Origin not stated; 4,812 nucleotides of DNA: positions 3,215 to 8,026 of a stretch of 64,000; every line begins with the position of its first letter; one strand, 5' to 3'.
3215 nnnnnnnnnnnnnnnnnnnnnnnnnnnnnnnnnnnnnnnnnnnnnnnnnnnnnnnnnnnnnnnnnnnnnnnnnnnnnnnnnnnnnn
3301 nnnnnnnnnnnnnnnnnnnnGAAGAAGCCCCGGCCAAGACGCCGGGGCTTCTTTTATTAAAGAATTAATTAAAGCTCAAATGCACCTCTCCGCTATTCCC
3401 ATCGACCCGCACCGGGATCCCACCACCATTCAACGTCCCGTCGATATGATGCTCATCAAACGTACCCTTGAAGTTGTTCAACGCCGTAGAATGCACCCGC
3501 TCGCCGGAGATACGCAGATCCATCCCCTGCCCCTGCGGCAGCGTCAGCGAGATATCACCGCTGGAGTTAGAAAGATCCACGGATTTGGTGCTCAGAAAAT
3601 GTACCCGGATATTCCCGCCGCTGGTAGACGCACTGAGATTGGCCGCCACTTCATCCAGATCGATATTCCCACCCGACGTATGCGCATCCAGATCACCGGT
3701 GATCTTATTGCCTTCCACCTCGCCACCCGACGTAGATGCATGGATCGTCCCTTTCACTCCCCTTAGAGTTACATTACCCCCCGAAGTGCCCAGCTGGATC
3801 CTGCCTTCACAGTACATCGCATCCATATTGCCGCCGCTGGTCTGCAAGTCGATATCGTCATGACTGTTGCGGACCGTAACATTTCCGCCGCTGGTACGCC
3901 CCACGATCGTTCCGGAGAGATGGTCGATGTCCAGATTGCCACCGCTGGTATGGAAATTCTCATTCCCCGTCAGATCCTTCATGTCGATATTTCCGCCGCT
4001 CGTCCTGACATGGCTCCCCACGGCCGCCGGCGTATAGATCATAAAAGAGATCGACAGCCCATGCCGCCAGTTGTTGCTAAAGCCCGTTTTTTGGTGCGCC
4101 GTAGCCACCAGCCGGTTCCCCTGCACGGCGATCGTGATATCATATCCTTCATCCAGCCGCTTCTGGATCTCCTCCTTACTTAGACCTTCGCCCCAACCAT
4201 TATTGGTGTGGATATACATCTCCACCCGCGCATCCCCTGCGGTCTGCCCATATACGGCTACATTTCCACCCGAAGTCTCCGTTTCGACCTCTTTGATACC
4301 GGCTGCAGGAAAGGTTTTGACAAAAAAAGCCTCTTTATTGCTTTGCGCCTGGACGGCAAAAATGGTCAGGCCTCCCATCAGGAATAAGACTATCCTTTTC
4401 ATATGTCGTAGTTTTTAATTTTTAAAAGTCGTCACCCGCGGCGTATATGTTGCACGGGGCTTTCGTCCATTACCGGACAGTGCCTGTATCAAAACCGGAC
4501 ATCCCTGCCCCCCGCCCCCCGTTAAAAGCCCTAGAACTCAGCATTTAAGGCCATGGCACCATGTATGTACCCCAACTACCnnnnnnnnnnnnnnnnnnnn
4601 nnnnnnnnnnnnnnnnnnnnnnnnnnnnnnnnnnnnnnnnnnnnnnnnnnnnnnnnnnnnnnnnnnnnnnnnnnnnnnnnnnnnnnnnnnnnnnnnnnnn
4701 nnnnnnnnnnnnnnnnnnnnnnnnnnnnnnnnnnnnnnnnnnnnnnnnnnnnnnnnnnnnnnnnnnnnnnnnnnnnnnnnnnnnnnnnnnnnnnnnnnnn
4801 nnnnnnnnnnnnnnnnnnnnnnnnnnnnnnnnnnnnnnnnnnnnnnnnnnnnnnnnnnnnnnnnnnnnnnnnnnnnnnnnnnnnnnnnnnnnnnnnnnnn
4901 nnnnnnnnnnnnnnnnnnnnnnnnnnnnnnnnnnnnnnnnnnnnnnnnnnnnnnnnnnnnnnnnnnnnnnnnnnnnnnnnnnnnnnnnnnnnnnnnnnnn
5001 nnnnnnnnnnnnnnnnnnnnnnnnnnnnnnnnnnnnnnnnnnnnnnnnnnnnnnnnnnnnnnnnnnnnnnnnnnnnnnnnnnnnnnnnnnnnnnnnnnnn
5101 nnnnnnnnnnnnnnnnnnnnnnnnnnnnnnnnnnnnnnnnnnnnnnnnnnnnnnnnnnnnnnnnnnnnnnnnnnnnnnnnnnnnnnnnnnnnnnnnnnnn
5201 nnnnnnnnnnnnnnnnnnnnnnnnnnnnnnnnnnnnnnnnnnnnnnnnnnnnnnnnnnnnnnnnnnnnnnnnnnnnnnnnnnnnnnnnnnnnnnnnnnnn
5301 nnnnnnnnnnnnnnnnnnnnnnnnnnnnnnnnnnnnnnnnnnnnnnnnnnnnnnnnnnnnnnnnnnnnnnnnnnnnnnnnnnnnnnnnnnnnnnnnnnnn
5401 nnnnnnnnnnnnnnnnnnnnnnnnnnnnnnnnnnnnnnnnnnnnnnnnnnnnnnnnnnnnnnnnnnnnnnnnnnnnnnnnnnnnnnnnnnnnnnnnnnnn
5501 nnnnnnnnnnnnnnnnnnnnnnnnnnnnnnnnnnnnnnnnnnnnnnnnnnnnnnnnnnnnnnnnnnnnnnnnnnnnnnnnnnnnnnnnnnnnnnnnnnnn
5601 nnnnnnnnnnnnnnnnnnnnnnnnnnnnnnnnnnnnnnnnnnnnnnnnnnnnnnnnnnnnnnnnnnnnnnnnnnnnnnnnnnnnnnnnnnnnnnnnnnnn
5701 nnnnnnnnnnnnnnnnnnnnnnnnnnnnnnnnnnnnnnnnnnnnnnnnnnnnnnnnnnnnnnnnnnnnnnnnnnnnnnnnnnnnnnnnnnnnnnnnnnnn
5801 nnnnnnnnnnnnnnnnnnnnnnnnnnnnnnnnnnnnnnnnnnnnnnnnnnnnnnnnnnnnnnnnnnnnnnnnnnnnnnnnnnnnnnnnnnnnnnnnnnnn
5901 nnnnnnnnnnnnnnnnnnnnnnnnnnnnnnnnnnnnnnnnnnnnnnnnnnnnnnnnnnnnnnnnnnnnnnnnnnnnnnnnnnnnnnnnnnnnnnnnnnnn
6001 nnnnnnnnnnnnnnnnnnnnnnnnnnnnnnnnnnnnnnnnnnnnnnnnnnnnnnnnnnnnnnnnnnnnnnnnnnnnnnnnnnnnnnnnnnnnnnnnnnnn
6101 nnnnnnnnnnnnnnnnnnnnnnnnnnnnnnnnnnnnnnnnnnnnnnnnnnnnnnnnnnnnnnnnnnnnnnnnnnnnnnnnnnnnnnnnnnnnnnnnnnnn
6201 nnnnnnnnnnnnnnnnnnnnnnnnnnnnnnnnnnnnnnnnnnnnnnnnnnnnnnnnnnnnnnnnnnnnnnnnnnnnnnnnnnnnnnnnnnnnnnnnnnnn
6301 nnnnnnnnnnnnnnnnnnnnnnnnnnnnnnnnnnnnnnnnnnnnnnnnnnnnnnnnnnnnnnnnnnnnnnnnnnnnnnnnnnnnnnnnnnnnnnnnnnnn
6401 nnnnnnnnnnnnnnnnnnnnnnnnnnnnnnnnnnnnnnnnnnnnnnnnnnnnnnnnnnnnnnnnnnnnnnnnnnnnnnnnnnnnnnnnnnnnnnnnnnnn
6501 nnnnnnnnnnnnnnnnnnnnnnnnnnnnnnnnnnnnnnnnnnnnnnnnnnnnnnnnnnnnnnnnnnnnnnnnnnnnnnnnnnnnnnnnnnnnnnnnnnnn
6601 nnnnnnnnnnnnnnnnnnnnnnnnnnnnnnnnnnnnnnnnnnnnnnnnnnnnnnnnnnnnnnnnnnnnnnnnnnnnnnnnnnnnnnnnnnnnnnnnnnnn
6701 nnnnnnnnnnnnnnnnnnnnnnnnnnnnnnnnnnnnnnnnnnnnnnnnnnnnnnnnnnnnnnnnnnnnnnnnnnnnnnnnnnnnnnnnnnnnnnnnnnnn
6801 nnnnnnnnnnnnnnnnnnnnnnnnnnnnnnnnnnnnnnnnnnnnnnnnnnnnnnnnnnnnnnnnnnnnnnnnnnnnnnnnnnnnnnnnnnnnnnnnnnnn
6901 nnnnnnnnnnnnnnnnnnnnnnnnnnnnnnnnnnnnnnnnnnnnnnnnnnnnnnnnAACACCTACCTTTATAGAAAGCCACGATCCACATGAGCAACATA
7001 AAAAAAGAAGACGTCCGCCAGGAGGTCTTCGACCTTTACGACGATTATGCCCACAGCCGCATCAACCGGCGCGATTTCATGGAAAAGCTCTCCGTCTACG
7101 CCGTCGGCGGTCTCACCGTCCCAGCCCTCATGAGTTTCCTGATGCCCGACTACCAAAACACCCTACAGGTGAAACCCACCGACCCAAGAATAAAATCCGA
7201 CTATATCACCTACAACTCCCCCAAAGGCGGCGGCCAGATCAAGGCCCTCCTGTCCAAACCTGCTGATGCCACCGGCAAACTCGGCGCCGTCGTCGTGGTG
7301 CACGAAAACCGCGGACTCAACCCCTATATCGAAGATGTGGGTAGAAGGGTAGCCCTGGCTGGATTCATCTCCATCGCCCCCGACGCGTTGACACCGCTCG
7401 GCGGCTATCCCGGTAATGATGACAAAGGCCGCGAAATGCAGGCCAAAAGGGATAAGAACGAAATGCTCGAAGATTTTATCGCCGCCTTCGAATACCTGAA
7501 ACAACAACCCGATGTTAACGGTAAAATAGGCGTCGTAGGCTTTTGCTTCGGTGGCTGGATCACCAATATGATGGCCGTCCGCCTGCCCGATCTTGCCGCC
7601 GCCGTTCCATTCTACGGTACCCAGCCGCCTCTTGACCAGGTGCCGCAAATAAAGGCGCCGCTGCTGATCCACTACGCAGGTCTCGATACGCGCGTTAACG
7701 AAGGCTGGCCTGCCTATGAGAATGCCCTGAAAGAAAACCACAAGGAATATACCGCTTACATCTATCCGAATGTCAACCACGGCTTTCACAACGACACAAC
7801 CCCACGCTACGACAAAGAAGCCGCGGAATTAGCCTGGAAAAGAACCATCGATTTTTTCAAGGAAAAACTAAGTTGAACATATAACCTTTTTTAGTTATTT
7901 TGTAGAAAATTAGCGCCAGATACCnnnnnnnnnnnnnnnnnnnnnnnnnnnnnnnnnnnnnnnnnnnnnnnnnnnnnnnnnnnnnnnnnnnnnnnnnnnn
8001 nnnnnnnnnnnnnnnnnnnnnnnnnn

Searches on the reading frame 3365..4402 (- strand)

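Call 22: search_protein_families(library=pfam, proteins=[window:3365-4402:-], max_evalue=0.0001)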
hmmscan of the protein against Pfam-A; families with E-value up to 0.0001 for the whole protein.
window:3365-4402:- (345 aa): 1 family
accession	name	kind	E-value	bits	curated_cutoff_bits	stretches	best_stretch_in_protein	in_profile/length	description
PF13349.12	DUF4097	-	2.2e-09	37.5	22.9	1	180-342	76-246/247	Toastrack DUF4097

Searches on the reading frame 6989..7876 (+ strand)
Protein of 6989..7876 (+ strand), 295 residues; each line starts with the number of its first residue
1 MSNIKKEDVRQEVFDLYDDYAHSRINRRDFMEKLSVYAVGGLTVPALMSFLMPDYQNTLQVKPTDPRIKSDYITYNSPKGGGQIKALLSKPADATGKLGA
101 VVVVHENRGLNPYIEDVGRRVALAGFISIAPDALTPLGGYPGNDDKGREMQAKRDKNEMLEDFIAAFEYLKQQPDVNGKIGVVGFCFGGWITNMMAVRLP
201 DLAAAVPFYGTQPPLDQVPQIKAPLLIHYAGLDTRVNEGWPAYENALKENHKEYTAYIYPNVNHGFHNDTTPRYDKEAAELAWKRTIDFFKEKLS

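Call 7: search_protein_families(library=pfam, proteins=[window:6989-7876:+], max_evalue=0.001)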
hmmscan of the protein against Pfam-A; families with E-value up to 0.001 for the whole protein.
window:6989-7876:+ (295 aa): 7 families
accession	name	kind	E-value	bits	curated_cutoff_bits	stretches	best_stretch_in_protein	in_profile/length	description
PF01738.24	DLH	-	5.1e-49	167.2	21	1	84-292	1-215/217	Dienelactone hydrolase family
PF23678.1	YqhI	-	9.4e-15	54.1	27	1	1-35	1-34/36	YqhI-like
PF08840.17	BAAT_C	-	1.9e-11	44.8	20.9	1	160-212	3-56/210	BAAT / Acyl-CoA thioester hydrolase C terminal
PF00326.27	Peptidase_S9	-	5.9e-11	42.7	22.6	1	148-202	30-88/213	Prolyl oligopeptidase family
PF12740.14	PETase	-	5.6e-08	33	28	1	76-271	36-218/263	PET hydrolase-like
PF07859.19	Abhydrolase_3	-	6.8e-05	23.2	25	0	223-267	166-209/210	alpha/beta hydrolase fold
PF02129.25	Peptidase_S15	-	0.00016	21.9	23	1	158-211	75-129/262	X-Pro dipeptidyl-peptidase (S15 family)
